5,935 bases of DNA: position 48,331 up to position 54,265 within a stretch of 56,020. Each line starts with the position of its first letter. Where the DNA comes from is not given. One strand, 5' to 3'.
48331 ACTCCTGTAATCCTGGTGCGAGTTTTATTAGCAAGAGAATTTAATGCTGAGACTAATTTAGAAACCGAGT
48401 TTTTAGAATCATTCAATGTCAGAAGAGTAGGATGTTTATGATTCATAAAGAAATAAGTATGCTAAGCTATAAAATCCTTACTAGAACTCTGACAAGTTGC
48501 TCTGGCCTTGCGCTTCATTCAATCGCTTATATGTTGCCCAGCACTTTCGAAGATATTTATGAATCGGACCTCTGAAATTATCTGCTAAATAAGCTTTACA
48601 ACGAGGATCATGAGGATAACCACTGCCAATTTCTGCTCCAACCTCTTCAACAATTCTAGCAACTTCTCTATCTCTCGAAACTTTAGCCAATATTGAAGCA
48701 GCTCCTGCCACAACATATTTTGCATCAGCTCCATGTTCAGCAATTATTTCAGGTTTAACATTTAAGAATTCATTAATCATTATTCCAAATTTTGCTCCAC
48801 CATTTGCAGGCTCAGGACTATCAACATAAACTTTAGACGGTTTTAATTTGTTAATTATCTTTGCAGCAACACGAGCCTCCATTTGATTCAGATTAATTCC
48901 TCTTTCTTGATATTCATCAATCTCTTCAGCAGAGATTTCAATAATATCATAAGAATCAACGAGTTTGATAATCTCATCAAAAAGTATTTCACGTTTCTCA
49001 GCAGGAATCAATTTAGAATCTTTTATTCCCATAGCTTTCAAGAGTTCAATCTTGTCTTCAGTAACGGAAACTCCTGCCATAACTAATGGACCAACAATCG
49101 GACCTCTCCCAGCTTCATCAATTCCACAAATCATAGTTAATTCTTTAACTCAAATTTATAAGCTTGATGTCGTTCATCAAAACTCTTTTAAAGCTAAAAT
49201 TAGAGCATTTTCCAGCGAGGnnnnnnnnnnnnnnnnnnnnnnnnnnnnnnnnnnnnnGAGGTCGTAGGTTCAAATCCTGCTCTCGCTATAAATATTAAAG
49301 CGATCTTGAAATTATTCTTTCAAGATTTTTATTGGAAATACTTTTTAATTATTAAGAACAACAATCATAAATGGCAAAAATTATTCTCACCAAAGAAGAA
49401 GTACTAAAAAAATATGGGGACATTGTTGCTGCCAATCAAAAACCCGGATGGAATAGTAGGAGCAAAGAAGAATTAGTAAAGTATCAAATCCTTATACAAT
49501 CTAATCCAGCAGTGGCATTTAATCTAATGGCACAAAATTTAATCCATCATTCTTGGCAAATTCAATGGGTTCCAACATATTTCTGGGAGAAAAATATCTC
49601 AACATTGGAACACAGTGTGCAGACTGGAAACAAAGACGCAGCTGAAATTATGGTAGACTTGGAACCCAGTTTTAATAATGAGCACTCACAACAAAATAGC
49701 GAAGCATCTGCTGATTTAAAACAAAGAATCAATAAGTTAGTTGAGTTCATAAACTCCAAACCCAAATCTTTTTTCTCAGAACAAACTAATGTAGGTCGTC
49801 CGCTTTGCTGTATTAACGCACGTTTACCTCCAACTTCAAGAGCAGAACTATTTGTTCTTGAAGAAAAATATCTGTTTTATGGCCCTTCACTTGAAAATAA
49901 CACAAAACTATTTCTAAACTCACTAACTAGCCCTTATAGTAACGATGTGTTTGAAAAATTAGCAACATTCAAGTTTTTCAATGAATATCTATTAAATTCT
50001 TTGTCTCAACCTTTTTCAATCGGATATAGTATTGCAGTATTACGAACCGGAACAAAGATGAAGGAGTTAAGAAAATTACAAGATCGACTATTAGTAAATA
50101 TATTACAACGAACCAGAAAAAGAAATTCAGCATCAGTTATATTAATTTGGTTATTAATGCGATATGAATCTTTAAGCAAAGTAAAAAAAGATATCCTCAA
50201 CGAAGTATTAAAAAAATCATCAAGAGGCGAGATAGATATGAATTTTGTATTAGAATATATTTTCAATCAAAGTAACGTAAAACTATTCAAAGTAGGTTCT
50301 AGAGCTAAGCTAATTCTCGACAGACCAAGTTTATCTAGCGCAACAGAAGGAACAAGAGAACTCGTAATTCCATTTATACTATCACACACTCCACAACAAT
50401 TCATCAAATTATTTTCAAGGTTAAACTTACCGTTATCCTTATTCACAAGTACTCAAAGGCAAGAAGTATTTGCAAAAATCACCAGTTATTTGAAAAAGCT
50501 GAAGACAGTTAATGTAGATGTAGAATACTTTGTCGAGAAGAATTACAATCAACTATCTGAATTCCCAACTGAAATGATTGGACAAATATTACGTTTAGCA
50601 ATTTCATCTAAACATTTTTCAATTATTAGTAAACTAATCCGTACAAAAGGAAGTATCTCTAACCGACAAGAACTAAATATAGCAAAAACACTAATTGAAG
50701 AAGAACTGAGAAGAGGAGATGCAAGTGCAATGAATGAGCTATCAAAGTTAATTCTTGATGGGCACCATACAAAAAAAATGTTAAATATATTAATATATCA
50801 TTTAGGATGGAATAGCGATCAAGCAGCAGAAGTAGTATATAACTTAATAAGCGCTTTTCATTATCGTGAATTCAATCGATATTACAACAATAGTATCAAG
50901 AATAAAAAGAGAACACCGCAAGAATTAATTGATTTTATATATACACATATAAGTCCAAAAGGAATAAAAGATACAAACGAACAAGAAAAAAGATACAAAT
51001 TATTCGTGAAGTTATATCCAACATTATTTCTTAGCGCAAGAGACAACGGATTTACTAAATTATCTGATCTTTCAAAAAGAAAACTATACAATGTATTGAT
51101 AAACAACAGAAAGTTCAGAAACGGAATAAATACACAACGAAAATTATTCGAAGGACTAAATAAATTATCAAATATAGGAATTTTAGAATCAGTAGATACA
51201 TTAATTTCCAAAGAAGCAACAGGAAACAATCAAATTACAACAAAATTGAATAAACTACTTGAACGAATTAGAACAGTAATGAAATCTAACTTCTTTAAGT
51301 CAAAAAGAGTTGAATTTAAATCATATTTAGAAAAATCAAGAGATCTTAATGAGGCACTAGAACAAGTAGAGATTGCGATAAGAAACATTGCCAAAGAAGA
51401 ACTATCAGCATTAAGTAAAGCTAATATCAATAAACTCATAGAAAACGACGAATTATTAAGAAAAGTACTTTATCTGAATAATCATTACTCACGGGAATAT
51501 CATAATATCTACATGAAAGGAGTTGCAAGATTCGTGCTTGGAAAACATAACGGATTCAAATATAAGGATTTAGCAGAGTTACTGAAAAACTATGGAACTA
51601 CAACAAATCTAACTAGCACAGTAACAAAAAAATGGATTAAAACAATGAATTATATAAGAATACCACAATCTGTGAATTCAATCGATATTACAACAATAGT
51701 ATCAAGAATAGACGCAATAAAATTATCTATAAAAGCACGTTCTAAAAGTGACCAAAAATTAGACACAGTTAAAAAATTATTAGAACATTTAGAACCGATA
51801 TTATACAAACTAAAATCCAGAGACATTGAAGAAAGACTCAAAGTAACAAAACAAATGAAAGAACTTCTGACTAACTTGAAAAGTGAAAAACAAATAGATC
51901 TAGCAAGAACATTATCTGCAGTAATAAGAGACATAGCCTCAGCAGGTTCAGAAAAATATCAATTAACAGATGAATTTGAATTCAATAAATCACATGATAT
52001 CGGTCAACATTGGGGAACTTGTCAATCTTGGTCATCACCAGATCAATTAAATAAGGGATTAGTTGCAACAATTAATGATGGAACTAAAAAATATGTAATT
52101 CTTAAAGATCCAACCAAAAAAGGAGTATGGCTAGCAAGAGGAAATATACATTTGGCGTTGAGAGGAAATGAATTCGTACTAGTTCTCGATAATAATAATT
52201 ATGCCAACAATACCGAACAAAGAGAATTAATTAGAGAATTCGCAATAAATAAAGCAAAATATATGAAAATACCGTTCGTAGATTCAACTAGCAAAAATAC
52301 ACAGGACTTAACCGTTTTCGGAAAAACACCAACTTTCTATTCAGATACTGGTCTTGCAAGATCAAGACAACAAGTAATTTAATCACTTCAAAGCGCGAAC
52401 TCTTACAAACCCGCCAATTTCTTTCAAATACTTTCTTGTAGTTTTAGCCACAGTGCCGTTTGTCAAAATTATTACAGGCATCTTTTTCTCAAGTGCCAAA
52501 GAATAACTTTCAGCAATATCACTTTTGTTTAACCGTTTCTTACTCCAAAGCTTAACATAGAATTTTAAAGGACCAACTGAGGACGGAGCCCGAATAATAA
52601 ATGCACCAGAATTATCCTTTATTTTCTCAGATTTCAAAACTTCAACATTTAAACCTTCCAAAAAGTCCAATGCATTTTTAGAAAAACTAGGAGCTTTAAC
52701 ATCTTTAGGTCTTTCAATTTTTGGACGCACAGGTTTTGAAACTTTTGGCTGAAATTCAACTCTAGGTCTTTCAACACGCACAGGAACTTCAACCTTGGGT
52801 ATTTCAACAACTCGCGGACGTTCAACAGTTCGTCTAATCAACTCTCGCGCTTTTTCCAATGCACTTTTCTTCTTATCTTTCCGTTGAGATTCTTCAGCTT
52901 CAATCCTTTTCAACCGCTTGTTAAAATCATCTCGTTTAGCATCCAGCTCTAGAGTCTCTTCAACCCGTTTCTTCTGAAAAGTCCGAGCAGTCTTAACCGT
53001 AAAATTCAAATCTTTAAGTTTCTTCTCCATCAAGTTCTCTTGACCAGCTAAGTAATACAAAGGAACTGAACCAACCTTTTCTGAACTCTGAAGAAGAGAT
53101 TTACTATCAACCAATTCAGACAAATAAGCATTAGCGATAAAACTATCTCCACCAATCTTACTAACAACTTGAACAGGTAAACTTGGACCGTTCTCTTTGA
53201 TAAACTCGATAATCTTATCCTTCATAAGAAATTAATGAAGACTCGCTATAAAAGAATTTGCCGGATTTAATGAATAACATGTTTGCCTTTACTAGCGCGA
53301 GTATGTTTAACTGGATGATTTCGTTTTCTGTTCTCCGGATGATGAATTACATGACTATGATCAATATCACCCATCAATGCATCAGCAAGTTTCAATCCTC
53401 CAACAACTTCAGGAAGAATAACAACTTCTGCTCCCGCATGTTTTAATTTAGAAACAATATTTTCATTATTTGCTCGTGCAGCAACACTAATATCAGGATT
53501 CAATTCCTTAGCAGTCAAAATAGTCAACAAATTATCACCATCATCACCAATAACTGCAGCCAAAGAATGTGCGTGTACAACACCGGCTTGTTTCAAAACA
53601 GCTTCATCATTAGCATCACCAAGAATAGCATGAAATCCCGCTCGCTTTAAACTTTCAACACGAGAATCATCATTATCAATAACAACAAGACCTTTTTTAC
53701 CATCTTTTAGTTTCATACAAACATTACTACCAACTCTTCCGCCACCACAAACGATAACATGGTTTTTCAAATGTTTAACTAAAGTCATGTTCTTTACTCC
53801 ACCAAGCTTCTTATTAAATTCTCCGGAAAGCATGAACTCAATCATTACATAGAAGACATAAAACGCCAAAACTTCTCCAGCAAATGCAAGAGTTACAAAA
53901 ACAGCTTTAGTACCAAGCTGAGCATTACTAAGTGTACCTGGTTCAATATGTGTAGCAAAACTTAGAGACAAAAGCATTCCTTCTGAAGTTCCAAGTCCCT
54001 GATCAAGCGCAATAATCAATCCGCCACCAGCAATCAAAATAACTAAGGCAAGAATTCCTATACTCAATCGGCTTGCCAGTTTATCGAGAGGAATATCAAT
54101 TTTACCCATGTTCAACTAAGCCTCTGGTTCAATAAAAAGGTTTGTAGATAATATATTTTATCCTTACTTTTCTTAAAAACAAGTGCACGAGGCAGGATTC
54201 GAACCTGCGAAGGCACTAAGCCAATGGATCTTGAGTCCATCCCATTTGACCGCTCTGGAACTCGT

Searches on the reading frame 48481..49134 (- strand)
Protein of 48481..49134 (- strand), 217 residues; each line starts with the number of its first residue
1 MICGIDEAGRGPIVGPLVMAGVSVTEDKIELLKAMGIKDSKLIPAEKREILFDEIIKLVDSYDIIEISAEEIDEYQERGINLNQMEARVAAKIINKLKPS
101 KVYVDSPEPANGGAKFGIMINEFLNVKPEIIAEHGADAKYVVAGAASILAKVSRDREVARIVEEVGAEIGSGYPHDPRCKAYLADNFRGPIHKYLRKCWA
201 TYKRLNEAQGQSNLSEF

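Call 8: search_protein_families(library=pfam, proteins=[window:48481-49134:-], max_evalue=0.1)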
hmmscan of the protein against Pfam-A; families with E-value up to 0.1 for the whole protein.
window:48481-49134:- (217 aa): 2 families
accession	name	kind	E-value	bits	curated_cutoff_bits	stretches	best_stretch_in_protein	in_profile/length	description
PF01351.25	RNase_HII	-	4.8e-41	141.3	25.8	1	3-201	1-198/199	Ribonuclease HII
PF11546.13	CompInhib_SCIN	-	0.0011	19.4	23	1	49-93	44-88/114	Staphylococcal complement inhibitor SCIN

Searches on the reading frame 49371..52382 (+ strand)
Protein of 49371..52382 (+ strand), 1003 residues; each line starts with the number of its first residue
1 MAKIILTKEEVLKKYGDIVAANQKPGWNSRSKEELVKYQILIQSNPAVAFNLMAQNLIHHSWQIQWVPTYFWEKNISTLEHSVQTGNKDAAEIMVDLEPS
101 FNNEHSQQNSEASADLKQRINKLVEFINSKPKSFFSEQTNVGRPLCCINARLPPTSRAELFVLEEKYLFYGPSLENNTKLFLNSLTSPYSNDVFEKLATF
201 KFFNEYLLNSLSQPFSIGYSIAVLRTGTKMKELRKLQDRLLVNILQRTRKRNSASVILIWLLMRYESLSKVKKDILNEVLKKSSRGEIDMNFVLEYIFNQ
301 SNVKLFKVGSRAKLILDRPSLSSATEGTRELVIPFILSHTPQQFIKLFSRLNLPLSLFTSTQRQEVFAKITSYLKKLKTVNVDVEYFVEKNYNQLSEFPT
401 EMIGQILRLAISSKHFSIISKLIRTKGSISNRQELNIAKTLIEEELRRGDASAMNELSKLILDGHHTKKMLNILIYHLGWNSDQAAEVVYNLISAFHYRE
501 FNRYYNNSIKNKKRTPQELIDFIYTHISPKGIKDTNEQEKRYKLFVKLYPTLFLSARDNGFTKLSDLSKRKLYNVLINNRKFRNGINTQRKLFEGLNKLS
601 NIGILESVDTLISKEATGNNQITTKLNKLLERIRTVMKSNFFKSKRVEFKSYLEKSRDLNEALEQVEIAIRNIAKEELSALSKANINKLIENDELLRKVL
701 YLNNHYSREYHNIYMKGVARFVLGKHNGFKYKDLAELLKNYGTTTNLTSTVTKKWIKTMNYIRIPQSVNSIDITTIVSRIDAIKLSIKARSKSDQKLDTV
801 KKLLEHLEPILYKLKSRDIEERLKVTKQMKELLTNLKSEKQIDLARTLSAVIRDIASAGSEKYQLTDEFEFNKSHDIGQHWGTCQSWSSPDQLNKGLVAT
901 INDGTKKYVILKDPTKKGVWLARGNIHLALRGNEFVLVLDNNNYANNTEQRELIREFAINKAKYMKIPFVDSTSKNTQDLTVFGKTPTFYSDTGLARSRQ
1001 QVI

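Call 8: search_protein_families(library=pfam, proteins=[window:49371-52382:+], max_evalue=0.1)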
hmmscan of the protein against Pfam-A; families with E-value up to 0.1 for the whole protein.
window:49371-52382:+ (1003 aa): 1 family
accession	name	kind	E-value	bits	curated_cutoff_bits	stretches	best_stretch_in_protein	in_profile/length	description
PF25321.1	PH_RASGAP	-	0.039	14.7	27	0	774-892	7-118/127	PH domain-like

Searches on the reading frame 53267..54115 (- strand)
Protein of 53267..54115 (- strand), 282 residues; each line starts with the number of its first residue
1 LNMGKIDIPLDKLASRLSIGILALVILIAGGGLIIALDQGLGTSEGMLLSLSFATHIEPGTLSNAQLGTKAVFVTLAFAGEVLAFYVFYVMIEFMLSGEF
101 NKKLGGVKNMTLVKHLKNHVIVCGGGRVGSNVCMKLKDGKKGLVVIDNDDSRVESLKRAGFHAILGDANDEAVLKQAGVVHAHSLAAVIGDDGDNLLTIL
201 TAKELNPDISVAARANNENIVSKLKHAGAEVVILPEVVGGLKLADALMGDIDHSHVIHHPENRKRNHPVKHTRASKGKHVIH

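Call 8: search_protein_families(library=pfam, proteins=[window:53267-54115:-], max_evalue=0.1)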
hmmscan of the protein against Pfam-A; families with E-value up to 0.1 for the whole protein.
window:53267-54115:- (282 aa): 4 families
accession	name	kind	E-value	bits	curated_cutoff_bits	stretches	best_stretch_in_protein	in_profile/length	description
PF02254.24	TrkA_N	-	1.2e-33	116.3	23.8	1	120-235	1-116/116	TrkA-N domain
PF02558.23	ApbA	-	0.014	15.4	22.2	1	121-180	2-58/150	Ketopantoate reductase PanE/ApbA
PF00899.27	ThiF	-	0.023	14.3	28.1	1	114-161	17-65/238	ThiF family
PF03721.20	UDPG_MGDP_dh_N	-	0.074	13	27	0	120-161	3-44/187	UDP-glucose/GDP-mannose dehydrogenase family, NAD binding domain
